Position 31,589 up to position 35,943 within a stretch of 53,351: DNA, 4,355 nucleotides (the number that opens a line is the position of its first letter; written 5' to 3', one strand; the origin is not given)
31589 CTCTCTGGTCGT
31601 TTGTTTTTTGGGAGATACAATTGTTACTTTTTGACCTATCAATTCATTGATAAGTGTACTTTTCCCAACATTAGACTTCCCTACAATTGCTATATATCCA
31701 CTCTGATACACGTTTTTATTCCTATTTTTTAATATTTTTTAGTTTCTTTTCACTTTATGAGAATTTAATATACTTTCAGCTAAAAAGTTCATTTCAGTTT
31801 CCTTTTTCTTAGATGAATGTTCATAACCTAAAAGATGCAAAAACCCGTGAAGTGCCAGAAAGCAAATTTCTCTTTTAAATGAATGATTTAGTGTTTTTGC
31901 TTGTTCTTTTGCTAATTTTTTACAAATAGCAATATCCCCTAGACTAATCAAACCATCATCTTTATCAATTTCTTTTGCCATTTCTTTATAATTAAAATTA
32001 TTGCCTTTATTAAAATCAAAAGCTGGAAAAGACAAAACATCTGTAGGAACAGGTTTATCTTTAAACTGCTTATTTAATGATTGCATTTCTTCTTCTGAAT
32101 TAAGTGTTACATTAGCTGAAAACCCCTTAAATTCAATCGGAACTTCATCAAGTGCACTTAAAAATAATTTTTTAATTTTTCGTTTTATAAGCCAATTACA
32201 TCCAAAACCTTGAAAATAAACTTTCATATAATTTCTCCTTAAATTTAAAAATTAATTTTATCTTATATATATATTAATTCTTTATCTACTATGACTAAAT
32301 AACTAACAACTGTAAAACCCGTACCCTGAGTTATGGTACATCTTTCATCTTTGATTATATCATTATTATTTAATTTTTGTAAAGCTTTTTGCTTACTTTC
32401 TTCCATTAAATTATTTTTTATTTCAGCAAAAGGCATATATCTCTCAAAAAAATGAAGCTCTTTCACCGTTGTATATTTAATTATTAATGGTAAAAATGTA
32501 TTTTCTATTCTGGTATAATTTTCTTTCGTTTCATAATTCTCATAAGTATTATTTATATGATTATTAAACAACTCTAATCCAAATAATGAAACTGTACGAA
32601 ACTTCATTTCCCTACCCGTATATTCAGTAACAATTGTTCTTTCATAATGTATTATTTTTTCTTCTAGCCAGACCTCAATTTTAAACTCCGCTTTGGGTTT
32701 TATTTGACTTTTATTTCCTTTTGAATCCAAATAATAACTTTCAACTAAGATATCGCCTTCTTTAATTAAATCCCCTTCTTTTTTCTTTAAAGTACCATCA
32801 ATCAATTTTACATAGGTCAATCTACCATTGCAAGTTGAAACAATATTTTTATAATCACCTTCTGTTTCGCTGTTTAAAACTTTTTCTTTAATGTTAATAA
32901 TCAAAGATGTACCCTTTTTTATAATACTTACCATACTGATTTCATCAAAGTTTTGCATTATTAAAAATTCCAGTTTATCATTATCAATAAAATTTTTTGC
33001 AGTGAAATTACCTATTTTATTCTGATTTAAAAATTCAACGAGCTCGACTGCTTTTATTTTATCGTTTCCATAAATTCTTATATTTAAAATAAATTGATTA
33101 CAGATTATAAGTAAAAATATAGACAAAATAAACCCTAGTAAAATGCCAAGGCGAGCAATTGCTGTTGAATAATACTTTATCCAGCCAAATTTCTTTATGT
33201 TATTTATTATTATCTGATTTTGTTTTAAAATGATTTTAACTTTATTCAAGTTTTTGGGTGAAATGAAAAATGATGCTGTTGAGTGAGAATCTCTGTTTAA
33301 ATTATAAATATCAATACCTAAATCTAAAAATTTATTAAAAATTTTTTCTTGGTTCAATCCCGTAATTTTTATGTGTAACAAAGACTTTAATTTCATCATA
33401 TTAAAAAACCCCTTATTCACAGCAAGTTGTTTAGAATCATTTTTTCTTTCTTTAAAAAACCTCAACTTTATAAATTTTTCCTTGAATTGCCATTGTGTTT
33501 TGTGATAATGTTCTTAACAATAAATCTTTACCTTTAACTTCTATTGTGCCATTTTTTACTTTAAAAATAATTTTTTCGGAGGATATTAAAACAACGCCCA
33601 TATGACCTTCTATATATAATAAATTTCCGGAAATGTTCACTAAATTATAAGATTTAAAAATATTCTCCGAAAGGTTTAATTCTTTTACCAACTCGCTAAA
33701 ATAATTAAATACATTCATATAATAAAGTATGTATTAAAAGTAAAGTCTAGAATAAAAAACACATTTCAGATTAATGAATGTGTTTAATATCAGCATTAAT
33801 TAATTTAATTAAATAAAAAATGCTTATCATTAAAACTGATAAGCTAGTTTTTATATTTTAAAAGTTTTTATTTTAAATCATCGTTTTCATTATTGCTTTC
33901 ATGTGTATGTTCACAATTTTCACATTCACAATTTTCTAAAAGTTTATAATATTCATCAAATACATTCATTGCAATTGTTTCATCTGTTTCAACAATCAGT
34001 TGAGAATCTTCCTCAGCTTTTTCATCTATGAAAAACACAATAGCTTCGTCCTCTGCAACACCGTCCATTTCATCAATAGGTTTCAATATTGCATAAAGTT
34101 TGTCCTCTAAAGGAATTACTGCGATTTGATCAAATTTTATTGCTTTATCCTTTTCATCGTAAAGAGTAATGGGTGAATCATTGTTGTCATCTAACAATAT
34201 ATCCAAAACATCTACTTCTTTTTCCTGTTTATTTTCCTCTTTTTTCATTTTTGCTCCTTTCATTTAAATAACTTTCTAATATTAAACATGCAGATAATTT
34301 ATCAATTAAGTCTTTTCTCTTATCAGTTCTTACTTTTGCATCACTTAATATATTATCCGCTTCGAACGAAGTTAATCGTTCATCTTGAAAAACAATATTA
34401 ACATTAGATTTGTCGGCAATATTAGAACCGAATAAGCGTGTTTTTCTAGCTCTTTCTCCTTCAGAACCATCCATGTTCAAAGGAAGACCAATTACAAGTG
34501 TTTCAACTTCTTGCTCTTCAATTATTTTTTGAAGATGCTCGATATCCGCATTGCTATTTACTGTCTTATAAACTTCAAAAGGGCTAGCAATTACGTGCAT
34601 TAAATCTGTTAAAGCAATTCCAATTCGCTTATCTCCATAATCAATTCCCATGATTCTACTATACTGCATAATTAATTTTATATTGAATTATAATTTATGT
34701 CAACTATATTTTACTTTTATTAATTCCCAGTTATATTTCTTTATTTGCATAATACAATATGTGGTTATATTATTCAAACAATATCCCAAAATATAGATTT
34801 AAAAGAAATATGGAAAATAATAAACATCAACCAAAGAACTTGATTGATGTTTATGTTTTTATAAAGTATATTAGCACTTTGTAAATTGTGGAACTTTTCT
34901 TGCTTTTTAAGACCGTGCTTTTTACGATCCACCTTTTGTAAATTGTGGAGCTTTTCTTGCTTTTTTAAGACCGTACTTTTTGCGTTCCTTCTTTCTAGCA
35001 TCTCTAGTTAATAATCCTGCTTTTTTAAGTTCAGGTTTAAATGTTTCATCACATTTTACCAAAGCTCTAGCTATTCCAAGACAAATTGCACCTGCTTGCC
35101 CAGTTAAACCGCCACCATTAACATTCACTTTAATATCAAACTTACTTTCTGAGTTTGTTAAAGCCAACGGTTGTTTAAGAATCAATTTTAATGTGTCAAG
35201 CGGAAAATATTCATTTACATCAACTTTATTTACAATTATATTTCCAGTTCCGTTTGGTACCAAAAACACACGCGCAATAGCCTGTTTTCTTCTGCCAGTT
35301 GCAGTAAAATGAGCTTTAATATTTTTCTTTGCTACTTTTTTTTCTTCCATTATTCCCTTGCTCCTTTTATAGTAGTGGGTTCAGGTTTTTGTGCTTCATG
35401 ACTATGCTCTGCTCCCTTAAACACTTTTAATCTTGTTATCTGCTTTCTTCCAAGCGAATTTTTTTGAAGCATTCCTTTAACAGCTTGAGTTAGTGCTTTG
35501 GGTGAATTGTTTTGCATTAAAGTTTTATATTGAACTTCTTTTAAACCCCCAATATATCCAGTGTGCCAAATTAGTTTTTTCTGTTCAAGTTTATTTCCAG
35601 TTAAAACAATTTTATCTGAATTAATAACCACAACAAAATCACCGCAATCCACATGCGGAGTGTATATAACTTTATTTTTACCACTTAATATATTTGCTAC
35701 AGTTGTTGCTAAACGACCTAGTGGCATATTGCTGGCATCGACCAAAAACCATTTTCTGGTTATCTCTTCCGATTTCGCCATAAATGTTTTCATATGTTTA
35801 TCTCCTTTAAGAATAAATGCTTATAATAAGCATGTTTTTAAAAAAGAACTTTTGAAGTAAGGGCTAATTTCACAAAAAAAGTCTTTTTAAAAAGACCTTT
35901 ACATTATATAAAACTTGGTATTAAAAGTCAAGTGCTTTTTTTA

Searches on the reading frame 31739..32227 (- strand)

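Call 86: search_protein_families(library=pfam, proteins=[window:31739-32227:-], max_evalue=0.00001)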
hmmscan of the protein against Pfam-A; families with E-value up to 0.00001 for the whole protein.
window:31739-32227:- (162 aa): 1 family
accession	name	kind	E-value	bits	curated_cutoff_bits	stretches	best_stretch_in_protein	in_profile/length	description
PF02130.23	YbeY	-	3.8e-34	117.8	25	1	18-155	11-127/129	Endoribonuclease YbeY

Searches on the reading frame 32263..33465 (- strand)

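Call 86: search_protein_families(library=pfam, proteins=[window:32263-33465:-], max_evalue=0.00001)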
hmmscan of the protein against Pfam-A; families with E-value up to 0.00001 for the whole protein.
window:32263-33465:- (400 aa): 1 family
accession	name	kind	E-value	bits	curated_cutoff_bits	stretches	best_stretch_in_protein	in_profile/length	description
PF06898.16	YqfD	-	3.3e-59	201.1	25.2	1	28-388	5-370/379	Putative stage IV sporulation protein YqfD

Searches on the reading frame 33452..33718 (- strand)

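Call 86: search_protein_families(library=pfam, proteins=[window:33452-33718:-], max_evalue=0.00001)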
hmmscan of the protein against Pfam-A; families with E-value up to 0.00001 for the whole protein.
window:33452-33718:- (88 aa): 1 family
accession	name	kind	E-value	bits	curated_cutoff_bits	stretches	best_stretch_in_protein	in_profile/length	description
PF07873.16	YabP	-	2.1e-12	47.1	27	1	30-86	6-63/64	YabP family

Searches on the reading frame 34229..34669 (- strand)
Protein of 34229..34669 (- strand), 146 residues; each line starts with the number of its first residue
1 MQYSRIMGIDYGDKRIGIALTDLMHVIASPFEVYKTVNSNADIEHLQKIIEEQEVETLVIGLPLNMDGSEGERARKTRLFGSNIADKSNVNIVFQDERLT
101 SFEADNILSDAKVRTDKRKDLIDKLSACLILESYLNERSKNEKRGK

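Call 87: search_protein_families(library=pfam, proteins=[window:34229-34669:-], max_evalue=0.00001)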
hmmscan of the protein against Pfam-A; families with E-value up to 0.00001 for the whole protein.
window:34229-34669:- (146 aa): 1 family
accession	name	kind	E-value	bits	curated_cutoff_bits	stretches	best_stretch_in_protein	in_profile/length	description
PF03652.20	RuvX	-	2e-43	148.4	29.2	1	5-136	2-133/134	Holliday junction resolvase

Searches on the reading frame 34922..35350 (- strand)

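Call 87: search_protein_families(library=pfam, proteins=[window:34922-35350:-], max_evalue=0.00001)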
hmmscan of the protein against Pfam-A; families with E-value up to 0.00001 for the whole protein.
window:34922-35350:- (142 aa): 1 family
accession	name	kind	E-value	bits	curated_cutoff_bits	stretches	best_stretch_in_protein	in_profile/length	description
PF00380.25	Ribosomal_S9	-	1.5e-47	161.5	22.5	1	19-139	1-120/121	Ribosomal protein S9/S16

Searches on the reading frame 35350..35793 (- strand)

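Call 87: search_protein_families(library=pfam, proteins=[window:35350-35793:-], max_evalue=0.00001)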
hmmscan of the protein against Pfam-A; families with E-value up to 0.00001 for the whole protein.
window:35350-35793:- (147 aa): 1 family
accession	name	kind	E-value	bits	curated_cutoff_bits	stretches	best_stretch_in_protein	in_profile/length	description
PF00572.24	Ribosomal_L13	-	2.1e-47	160.6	23.8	1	13-130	1-118/119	Ribosomal protein L13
